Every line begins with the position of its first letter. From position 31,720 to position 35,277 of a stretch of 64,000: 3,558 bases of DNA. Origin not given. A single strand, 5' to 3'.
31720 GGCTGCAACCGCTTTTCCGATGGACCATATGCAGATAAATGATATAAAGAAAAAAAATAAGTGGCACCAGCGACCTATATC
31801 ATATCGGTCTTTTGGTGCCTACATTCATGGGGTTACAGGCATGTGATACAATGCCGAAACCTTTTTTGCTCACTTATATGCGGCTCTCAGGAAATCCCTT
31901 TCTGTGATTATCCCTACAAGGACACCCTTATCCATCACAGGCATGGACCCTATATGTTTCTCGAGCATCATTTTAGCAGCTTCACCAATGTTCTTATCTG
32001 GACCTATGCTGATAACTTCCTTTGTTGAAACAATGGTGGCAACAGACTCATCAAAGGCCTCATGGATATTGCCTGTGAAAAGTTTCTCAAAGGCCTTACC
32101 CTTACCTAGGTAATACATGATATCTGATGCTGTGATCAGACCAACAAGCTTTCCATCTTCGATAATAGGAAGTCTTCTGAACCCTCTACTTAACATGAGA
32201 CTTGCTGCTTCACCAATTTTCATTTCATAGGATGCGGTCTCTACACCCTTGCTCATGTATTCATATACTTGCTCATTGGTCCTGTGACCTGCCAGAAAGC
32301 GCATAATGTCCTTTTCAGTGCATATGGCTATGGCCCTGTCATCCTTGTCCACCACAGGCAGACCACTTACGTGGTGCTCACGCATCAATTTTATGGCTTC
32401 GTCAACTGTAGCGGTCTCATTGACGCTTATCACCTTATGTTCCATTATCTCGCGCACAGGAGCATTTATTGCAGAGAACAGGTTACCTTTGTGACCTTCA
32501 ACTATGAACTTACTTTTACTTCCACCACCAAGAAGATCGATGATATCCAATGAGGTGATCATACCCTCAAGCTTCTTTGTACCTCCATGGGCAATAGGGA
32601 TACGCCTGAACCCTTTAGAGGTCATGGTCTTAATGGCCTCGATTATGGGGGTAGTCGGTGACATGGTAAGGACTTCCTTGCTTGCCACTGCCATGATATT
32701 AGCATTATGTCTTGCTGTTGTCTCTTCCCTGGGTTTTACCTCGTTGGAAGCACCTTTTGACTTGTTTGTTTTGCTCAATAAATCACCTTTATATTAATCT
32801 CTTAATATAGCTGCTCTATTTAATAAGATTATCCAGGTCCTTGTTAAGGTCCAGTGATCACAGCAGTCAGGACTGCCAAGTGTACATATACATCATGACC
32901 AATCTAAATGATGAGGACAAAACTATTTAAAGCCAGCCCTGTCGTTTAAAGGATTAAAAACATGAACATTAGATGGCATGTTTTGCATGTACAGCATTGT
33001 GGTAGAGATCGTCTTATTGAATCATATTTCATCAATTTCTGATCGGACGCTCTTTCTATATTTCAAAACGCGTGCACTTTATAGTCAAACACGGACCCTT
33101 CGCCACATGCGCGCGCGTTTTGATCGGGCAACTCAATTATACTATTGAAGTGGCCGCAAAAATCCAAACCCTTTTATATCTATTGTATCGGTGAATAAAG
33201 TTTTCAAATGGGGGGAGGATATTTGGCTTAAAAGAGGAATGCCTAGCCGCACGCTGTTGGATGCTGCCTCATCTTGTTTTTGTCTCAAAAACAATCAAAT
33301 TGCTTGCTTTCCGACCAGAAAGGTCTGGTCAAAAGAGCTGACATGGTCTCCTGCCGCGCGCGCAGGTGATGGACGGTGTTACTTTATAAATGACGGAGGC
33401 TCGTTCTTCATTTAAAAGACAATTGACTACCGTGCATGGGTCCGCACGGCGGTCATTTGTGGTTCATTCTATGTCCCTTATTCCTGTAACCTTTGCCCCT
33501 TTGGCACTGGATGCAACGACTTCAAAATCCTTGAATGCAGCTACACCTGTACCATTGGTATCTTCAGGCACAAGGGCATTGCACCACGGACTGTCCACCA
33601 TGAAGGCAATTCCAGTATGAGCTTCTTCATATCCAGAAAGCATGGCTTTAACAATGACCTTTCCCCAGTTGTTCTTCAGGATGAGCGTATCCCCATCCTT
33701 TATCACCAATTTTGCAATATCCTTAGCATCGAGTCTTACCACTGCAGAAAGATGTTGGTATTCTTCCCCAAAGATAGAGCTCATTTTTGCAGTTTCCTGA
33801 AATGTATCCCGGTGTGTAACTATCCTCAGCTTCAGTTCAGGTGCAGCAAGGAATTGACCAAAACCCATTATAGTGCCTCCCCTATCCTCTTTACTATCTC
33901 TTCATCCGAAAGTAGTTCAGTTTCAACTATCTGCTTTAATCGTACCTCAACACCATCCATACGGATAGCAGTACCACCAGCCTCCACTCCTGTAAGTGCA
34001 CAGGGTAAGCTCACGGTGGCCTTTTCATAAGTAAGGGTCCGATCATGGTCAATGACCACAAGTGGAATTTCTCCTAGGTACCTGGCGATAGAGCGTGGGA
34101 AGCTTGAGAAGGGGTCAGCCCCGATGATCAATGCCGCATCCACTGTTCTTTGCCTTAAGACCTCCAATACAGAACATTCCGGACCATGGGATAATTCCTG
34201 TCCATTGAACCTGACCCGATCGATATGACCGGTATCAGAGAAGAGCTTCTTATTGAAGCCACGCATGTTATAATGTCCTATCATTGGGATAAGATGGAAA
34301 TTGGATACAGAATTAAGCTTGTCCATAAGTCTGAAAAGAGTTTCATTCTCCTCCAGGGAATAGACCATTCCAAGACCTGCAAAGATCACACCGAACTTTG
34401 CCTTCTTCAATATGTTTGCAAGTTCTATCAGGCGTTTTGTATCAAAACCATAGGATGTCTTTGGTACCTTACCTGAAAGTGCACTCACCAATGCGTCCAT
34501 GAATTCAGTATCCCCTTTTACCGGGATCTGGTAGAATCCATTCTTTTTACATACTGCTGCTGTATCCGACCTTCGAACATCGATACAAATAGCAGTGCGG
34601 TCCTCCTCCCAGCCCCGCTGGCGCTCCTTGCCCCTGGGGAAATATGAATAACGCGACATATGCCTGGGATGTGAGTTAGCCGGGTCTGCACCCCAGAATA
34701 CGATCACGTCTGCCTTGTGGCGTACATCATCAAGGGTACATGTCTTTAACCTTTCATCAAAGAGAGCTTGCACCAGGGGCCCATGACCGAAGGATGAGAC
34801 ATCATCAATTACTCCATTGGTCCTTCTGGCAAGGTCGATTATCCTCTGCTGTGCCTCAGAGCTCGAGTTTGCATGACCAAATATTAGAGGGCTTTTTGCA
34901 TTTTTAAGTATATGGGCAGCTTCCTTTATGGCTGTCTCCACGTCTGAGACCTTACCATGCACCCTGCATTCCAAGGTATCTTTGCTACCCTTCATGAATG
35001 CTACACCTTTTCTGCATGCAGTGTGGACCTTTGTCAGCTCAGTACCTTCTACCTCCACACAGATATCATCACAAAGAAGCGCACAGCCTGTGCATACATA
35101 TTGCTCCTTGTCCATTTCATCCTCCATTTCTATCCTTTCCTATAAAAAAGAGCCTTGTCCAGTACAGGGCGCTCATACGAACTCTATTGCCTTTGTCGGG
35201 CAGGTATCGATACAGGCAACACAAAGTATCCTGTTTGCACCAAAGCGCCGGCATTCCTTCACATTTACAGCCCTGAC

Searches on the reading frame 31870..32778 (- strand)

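Call 8: search_protein_families(library=pfam, proteins=[window:31870-32778:-])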
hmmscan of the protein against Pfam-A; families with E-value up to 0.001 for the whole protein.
window:31870-32778:- (302 aa): 1 family
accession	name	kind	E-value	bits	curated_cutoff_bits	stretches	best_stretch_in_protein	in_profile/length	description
PF00571.33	CBS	-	5.2e-59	196.8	24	4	108-163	1-56/57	CBS domain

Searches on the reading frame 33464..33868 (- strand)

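Call 8: search_protein_families(library=pfam, proteins=[window:33464-33868:-])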
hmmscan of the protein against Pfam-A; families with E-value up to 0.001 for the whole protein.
window:33464-33868:- (134 aa): 1 family
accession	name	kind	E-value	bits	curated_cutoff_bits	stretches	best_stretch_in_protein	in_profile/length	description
PF01568.27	Molydop_binding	-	6.1e-09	36.3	26.8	1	16-113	3-107/110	Molydopterin dinucleotide binding domain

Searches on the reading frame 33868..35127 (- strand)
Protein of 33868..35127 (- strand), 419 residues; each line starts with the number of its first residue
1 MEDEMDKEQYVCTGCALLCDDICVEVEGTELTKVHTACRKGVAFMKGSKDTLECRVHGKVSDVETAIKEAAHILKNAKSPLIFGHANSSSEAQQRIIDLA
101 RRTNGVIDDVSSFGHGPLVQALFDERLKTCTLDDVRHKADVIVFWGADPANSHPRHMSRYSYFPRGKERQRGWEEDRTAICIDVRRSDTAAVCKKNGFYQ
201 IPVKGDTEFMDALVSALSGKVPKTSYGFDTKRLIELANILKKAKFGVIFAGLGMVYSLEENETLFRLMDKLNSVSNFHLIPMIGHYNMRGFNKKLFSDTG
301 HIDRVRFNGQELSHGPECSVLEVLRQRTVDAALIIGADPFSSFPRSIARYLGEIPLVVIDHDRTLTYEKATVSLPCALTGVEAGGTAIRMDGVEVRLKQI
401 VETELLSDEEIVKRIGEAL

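Call 8: search_protein_families(library=pfam, proteins=[window:33868-35127:-])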
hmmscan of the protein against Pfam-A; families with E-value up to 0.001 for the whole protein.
window:33868-35127:- (419 aa): 1 family
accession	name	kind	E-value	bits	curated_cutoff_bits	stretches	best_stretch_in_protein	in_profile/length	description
PF00205.28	TPP_enzyme_M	-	1.3e-05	25.4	30.4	0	67-107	1-42/137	Thiamine pyrophosphate enzyme, central domain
